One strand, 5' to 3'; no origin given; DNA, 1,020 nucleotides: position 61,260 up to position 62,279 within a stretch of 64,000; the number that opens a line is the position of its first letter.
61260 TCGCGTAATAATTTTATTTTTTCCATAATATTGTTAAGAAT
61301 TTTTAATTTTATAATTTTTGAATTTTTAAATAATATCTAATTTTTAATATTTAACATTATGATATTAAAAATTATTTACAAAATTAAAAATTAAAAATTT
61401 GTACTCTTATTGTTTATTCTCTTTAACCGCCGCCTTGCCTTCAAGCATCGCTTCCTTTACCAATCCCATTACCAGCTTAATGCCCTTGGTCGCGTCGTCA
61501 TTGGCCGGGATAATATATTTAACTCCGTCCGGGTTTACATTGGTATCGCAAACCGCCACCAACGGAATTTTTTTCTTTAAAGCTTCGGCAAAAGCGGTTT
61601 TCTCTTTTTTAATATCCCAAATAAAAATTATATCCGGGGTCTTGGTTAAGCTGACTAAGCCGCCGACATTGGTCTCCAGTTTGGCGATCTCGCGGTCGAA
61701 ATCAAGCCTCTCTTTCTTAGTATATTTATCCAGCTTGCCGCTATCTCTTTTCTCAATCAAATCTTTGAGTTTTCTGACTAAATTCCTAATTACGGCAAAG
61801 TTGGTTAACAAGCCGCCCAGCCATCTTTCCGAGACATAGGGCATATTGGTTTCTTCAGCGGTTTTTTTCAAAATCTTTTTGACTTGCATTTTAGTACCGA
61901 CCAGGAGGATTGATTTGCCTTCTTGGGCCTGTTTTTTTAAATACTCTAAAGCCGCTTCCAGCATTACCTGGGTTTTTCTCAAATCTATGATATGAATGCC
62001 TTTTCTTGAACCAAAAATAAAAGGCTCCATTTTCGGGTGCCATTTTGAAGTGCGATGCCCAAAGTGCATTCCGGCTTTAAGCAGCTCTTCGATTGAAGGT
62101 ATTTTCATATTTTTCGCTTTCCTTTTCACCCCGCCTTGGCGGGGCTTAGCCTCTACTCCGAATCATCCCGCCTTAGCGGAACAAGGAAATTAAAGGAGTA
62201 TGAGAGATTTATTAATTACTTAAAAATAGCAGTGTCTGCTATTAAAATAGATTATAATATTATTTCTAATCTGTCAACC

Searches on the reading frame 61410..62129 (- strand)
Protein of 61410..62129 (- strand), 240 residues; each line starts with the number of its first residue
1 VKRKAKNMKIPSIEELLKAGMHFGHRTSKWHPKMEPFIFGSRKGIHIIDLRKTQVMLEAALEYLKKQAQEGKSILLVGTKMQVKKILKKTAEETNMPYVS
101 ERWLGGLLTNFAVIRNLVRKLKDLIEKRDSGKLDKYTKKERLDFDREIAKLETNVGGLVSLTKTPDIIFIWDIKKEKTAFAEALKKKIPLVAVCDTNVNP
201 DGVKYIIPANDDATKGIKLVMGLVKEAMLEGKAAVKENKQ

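Call 16: find_homologous_proteins(query=window:61410-62129:-, max_evalue=1e-60)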
Query window:61410-62129:- (240 aa): 2850 proteins with E <= 1e-60 among 8000 candidates; the best 120 are listed.
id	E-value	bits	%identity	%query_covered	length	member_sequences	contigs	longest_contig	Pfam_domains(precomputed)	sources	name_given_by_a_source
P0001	2.5e-146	503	100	97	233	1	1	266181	PF00318.26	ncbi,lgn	-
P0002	7.2e-128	443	88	97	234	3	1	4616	PF00318.26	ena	-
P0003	2.0e-127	441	86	97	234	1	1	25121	PF00318.26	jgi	jgi:small subunit ribosomal protein S2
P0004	3.2e-127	441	87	97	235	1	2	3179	PF00318.26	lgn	-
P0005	4.0e-127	440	87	97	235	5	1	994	PF00318.26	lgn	-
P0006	4.6e-127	440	88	94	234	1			PF00318.26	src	-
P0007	4.8e-127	440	88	97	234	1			PF00318.26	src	-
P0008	5.9e-127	440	84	96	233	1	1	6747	PF00318.26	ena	-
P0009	8.9e-127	439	87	97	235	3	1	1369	PF00318.26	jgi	jgi:small subunit ribosomal protein S2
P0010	1.1e-126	439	86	97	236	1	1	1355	PF00318.26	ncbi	-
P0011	1.3e-126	439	85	97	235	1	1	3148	PF00318.26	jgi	jgi:small subunit ribosomal protein S2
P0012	1.6e-126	438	87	94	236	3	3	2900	PF00318.26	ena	-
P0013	2.3e-126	438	84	97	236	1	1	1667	PF00318.26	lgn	-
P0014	2.9e-126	437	86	97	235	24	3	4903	PF00318.26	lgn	-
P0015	4.8e-126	437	87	97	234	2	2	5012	PF00318.26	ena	-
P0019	1.2e-125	436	87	94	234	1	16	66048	PF00318.26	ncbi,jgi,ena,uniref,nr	ncbi:30S ribosomal protein S2 [Candidatus Falkowbacteria bacterium RIFCSPLOWO2_12_FULL_45_13]|uniref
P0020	1.2e-125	435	85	94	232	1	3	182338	PF00318.26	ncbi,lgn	-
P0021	1.4e-125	435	85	94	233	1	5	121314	PF00318.26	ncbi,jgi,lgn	jgi:small subunit ribosomal protein S2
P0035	1.2e-124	432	85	97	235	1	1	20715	PF00318.26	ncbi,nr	ncbi:MAG: 30S ribosomal protein S2 [Patescibacteria group bacterium]|nr:30S ribosomal protein S2 [Pa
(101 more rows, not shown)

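Call 17: find_encoding_contigs(protein=P0019, flank=3000, max_places=3)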
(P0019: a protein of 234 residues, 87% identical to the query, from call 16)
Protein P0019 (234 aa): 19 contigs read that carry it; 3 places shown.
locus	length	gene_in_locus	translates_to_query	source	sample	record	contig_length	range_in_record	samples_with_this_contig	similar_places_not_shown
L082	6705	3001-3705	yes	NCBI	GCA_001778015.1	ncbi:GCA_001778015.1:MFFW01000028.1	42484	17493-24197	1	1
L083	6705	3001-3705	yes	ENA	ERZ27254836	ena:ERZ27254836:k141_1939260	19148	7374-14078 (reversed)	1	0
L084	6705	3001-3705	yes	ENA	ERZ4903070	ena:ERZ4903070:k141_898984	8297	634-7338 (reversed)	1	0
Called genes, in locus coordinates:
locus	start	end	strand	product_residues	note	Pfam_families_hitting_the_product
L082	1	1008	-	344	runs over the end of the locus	PF03462:PCRF, PF00472:RF-1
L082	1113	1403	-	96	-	PF01197:Ribosomal_L31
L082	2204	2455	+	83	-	-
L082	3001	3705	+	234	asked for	PF00318:Ribosomal_S2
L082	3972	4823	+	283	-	PF00889:EF_TS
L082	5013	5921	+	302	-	PF04468:PSP1, PF28472:PSP1_3rd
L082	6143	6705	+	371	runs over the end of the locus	PF00044:Gp_dh_N, PF02800:Gp_dh_C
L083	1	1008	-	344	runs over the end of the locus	PF03462:PCRF, PF00472:RF-1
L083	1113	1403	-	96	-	PF01197:Ribosomal_L31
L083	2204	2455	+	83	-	-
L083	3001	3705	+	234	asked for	PF00318:Ribosomal_S2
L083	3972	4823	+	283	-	PF00889:EF_TS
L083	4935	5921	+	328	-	PF04468:PSP1, PF28472:PSP1_3rd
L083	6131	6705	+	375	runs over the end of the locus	PF00044:Gp_dh_N, PF02800:Gp_dh_C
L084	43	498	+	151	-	-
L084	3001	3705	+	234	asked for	PF00318:Ribosomal_S2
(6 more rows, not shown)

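Call 18: find_encoding_contigs(protein=P0020, flank=3000, max_places=2)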
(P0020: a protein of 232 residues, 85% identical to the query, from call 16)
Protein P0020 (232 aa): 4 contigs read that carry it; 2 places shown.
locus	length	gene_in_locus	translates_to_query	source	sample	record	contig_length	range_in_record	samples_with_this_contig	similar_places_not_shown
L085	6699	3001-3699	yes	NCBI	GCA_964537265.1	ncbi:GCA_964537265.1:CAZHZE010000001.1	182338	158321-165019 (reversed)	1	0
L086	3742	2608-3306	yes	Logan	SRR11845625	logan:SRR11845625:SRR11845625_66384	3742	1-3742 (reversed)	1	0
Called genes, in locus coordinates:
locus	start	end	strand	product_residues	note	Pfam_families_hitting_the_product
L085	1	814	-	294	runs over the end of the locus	PF17827:PrmC_N, PF06325:PrmA (weak), PF13847:Methyltransf_31 (weak)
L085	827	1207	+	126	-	-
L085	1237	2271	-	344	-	PF03462:PCRF, PF00472:RF-1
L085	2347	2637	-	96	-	PF01197:Ribosomal_L31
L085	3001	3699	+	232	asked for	PF00318:Ribosomal_S2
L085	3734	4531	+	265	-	PF00889:EF_TS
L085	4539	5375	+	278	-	PF04468:PSP1, PF28472:PSP1_3rd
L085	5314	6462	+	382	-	PF00044:Gp_dh_N, PF02800:Gp_dh_C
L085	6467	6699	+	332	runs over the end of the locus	PF01512:Complex1_51K, PF10589:NADH_4Fe-4S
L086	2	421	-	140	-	?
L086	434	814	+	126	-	-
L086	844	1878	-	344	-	PF03462:PCRF, PF00472:RF-1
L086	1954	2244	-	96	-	PF01197:Ribosomal_L31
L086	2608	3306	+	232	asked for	PF00318:Ribosomal_S2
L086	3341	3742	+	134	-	?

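Call 19: find_encoding_contigs(protein=P0021, flank=3000, max_places=2)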
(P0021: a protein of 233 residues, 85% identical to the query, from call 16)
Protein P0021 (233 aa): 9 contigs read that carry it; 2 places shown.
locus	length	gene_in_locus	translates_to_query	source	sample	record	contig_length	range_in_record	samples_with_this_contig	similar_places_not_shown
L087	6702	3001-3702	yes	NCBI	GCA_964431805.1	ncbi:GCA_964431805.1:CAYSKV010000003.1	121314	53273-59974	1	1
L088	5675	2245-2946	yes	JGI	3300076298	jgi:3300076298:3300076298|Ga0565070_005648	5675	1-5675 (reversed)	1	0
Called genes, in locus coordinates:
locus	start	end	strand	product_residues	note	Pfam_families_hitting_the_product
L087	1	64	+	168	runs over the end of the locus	-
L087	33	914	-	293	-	PF17827:PrmC_N, PF05175:MTS, PF06325:PrmA, PF09445:Methyltransf_15 (weak), PF13847:Methyltransf_31, PF08241:Methyltransf_11 (weak), PF08242:Methyltransf_12 (faint), PF13649:Methyltransf_25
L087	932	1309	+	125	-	-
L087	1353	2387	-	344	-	PF03462:PCRF, PF00472:RF-1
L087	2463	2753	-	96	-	PF01197:Ribosomal_L31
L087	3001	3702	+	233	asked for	PF00318:Ribosomal_S2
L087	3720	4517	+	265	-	PF00889:EF_TS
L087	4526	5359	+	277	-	PF04468:PSP1, PF28472:PSP1_3rd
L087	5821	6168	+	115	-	-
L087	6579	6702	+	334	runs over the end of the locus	PF00044:Gp_dh_N, PF02800:Gp_dh_C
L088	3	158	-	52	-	?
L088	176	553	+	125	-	-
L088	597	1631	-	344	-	PF03462:PCRF, PF00472:RF-1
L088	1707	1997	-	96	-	PF01197:Ribosomal_L31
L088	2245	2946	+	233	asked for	PF00318:Ribosomal_S2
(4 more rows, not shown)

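Call 20: find_encoding_contigs(protein=P0003, flank=3000, max_places=2)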
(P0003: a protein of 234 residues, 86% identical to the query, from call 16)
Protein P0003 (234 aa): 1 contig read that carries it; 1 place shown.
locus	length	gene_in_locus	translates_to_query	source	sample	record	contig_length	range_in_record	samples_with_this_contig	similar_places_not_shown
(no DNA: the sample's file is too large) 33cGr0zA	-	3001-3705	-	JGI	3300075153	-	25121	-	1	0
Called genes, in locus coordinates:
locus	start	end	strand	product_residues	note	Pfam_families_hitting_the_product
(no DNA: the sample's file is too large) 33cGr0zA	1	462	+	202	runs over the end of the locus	-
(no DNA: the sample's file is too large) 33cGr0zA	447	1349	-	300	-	PF17827:PrmC_N, PF05175:MTS (faint), PF06325:PrmA, PF09445:Methyltransf_15 (weak), PF13649:Methyltransf_25 (weak), PF13847:Methyltransf_31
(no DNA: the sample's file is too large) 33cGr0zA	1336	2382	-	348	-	PF03462:PCRF, PF00472:RF-1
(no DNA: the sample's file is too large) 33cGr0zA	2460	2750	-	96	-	PF01197:Ribosomal_L31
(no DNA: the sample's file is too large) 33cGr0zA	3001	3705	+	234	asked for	PF00318:Ribosomal_S2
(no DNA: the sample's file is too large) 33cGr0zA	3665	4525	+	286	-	PF00889:EF_TS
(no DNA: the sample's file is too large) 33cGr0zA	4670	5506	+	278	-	PF04468:PSP1, PF28472:PSP1_3rd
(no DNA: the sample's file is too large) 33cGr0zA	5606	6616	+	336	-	PF00044:Gp_dh_N, PF02800:Gp_dh_C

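Call 29: find_related_loci(query=window:61410-62129:-, collection=metagenome_contigs, flank=2600)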
Query window:61410-62129:- (240 aa) in metagenome_contigs; peptide patterns used: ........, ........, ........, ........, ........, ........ (x = any residue, [..] = any of these).
451 stretches matched a pattern; 253 encode a relative of the query (tblastn E <= 1e-3); the best 80 are kept; 80 distinct loci.
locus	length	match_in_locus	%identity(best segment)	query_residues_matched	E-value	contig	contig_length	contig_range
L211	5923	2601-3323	86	1-239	9e-138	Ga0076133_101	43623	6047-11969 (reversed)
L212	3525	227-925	86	1-233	2e-137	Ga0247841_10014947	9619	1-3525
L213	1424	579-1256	88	8-233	4e-147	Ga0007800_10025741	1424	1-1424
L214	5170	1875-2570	85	2-233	8e-135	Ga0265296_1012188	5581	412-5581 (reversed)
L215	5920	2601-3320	84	2-239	3e-134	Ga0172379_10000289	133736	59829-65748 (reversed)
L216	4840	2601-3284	86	6-233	3e-135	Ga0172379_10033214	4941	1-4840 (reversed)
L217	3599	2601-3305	86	7-240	2e-137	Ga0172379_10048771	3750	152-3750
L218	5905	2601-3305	85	7-239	2e-133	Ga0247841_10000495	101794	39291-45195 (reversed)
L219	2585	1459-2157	84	8-240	6e-140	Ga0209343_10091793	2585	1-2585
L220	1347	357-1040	84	6-233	6e-145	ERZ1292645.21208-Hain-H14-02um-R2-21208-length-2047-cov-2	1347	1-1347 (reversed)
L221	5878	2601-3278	87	8-233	5e-133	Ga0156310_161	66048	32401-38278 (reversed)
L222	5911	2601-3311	83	2-238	4e-133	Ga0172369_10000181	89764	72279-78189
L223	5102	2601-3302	83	7-239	1e-132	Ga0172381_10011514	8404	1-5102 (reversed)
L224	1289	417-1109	84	8-238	9e-145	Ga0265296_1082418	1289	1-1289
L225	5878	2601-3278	86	8-233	3e-132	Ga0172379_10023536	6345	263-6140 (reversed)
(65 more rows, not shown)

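Call 43: find_encoding_contigs(protein=P0001, flank=2600, max_places=4)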
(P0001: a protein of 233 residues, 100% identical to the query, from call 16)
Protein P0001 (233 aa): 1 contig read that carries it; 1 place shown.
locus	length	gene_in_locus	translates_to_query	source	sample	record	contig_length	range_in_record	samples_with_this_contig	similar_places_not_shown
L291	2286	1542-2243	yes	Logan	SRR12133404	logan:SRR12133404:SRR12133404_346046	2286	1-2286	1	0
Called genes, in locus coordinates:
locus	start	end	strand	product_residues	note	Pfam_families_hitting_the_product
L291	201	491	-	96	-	PF01197:Ribosomal_L31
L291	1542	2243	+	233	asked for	PF00318:Ribosomal_S2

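Call 44: find_encoding_contigs(protein=P0002, flank=2600, max_places=4)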
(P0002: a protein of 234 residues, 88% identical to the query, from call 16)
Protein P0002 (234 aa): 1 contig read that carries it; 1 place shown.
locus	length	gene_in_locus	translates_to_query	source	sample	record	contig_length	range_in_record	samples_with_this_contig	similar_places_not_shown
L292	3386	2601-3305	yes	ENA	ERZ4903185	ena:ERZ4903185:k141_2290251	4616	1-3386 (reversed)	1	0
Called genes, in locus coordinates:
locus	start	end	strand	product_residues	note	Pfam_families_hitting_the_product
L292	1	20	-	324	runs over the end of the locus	PF17827:PrmC_N, PF05175:MTS (faint), PF02384:N6_Mtase (faint), PF06325:PrmA (weak), PF13847:Methyltransf_31, PF09445:Methyltransf_15 (weak), PF13649:Methyltransf_25 (weak)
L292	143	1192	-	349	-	PF03462:PCRF, PF00472:RF-1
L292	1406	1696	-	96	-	PF01197:Ribosomal_L31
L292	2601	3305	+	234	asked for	PF00318:Ribosomal_S2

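Call 45: find_encoding_contigs(protein=P0015, flank=2600, max_places=4)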
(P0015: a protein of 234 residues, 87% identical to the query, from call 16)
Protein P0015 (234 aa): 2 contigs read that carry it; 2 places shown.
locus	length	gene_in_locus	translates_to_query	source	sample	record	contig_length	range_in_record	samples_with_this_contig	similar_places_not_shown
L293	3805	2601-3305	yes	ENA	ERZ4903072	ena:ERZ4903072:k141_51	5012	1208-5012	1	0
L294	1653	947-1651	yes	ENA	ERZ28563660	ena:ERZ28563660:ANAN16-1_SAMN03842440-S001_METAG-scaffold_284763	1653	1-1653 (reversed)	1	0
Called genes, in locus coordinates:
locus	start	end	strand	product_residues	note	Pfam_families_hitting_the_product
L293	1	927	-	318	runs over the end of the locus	PF17827:PrmC_N, PF02384:N6_Mtase, PF06325:PrmA (weak), PF09445:Methyltransf_15 (weak), PF13649:Methyltransf_25 (weak), PF13847:Methyltransf_31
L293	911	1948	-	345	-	PF03462:PCRF, PF00472:RF-1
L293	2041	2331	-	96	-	PF01197:Ribosomal_L31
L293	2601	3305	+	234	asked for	PF00318:Ribosomal_S2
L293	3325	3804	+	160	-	?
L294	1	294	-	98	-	?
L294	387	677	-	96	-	PF01197:Ribosomal_L31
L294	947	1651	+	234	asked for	PF00318:Ribosomal_S2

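Call 46: find_encoding_contigs(protein=P0014, flank=2600, max_places=4)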
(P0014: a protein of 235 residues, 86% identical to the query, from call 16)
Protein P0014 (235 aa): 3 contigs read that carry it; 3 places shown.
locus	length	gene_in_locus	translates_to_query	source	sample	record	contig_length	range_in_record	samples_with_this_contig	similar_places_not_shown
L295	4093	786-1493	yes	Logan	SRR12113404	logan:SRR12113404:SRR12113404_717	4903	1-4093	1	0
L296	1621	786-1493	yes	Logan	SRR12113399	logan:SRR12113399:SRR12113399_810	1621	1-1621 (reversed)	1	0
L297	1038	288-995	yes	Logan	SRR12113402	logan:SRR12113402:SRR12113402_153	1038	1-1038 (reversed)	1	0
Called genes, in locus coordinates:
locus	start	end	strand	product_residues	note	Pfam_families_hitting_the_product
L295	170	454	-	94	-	PF01197:Ribosomal_L31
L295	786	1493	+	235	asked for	PF00318:Ribosomal_S2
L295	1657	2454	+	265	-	PF00889:EF_TS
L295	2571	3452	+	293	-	PF04468:PSP1, PF28472:PSP1_3rd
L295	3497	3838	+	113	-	-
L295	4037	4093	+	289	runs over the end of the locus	?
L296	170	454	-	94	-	PF01197:Ribosomal_L31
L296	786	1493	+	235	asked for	PF00318:Ribosomal_S2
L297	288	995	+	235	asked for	PF00318:Ribosomal_S2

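Call 71: find_encoding_contigs(protein=P0004, flank=2600, max_places=3)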
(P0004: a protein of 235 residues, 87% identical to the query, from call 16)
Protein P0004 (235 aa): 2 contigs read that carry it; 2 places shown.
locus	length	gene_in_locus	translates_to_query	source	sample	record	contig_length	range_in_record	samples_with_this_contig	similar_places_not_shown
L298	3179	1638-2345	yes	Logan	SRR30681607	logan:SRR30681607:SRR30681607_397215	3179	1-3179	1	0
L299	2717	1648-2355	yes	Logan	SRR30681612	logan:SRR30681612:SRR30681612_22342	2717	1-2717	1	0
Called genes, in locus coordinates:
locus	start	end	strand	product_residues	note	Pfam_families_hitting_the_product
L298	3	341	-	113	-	?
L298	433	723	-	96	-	PF01197:Ribosomal_L31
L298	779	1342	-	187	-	-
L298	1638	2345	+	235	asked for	PF00318:Ribosomal_S2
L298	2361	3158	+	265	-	PF00889:EF_TS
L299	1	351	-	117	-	?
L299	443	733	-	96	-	PF01197:Ribosomal_L31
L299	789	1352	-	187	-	-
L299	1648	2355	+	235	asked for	PF00318:Ribosomal_S2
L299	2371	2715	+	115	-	?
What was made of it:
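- Tried and rejected: Several others returned array-less or duplicate loci (calls 18, 19, 44-46, 71).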

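Call 72: find_encoding_contigs(protein=P0008, flank=2600, max_places=3)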
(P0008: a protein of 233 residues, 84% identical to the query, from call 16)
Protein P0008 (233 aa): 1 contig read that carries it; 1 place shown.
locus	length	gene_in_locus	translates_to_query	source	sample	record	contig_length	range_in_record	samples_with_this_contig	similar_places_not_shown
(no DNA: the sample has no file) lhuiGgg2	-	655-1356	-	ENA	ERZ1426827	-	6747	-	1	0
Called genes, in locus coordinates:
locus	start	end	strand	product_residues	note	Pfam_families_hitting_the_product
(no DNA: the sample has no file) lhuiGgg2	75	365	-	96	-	PF01197:Ribosomal_L31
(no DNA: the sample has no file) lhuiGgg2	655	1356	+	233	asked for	PF00318:Ribosomal_S2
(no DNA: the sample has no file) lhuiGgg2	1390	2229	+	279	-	PF00889:EF_TS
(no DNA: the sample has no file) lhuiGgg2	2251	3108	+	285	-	PF04468:PSP1, PF28472:PSP1_3rd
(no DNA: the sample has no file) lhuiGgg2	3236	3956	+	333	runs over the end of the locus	PF00044:Gp_dh_N, PF02800:Gp_dh_C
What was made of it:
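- Tried and rejected: Context look-ups: two returned no DNA (P0003 in call 20, P0008 in call 72).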

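Call 73: find_encoding_contigs(protein=P0035, flank=2600, max_places=3)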
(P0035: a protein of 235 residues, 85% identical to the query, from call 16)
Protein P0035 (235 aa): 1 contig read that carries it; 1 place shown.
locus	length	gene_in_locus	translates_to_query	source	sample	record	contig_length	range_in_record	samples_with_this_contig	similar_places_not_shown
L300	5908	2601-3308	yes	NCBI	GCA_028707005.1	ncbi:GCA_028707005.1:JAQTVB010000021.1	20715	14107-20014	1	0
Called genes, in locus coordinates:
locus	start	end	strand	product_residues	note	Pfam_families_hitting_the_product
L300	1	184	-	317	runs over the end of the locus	PF17827:PrmC_N, PF13847:Methyltransf_31 (faint), PF02384:N6_Mtase (weak), PF01170:UPF0020 (weak), PF13649:Methyltransf_25 (faint)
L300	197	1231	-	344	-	PF03462:PCRF, PF00472:RF-1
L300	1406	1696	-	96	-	PF01197:Ribosomal_L31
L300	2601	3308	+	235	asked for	PF00318:Ribosomal_S2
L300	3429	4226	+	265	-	PF25025:EF-Ts_N (weak), PF24767:UBA_At5g58720 (faint), PF00889:EF_TS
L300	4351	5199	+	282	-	PF04468:PSP1, PF28472:PSP1_3rd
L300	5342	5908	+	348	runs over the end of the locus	PF00044:Gp_dh_N, PF02800:Gp_dh_C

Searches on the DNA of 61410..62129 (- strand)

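Call 33: search_rna_families(sources=[L217, L211, L222, L216, L275, L221], threshold=evalue, max_evalue=1)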
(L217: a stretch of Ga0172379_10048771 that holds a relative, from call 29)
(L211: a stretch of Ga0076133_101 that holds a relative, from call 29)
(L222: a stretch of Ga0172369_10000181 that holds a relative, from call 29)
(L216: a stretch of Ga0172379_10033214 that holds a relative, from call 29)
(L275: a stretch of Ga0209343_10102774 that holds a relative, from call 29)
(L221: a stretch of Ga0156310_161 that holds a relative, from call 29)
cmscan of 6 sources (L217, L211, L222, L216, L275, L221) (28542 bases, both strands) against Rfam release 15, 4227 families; matches with E-value up to 1: 13.
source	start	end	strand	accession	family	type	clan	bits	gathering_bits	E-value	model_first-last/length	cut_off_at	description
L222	2078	2150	-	RF00005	tRNA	Gene; tRNA;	CL00001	69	29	2.7e-13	1-71/71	no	tRNA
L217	1623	1694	-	RF00005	tRNA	Gene; tRNA;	CL00001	56.4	29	7.5e-10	1-71/71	no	tRNA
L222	2283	2353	-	RF00005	tRNA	Gene; tRNA;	CL00001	55.7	29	1.2e-09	1-71/71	no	tRNA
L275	956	1030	-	RF00005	tRNA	Gene; tRNA;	CL00001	55.4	29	1.5e-09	1-71/71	no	tRNA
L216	1924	1994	-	RF00005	tRNA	Gene; tRNA;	CL00001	50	29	4.5e-08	1-71/71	no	tRNA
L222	2167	2248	-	RF00005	tRNA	Gene; tRNA;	CL00001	48.3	29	1.3e-07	1-71/71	no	tRNA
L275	848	927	-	RF00005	tRNA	Gene; tRNA;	CL00001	41.6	29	9.3e-06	1-71/71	no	tRNA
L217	1443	1511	-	RF00005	tRNA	Gene; tRNA;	CL00001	38.1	29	8.5e-05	1-71/71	no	tRNA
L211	2504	2606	+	RF04251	MIR5070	Gene; miRNA;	CL00139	36.5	100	0.0012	1-116/116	no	MIR5070 microRNA precursor family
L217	640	704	-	RF04103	mir-8356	Gene; miRNA;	-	31.1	70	0.012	1-65/65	no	mir-8356 microRNA precursor family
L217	1622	1694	+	RF04354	Plastid-ycf2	Cis-reg;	-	25.1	65.7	0.36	1-75/75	no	Plastid-ycf2 5UTR RNA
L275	1634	1728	+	RF00251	mir-219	Gene; miRNA;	-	25.1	54.5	0.14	12-68/79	no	mir-219 microRNA precursor family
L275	2142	2305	-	RF01946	KCNQ1OT1_1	Gene; lncRNA;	-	15.7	70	0.22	294-464/464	no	KCNQ1 overlapping transcript 1 conserved region 1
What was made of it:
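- Tried and rejected: Six array loci at E <= 1 gave only tRNAs (call 33).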

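Call 75: search_with_rna_model(model_id=R1, sources=[L298, L299, L300], max_evalue=10, show_alignments=3)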
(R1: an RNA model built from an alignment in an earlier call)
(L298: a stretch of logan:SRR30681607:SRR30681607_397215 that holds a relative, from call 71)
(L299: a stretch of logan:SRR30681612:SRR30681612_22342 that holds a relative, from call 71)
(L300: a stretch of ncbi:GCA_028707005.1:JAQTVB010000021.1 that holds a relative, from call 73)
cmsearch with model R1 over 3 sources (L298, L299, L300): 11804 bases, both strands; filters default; matches with E-value up to 10: 0.
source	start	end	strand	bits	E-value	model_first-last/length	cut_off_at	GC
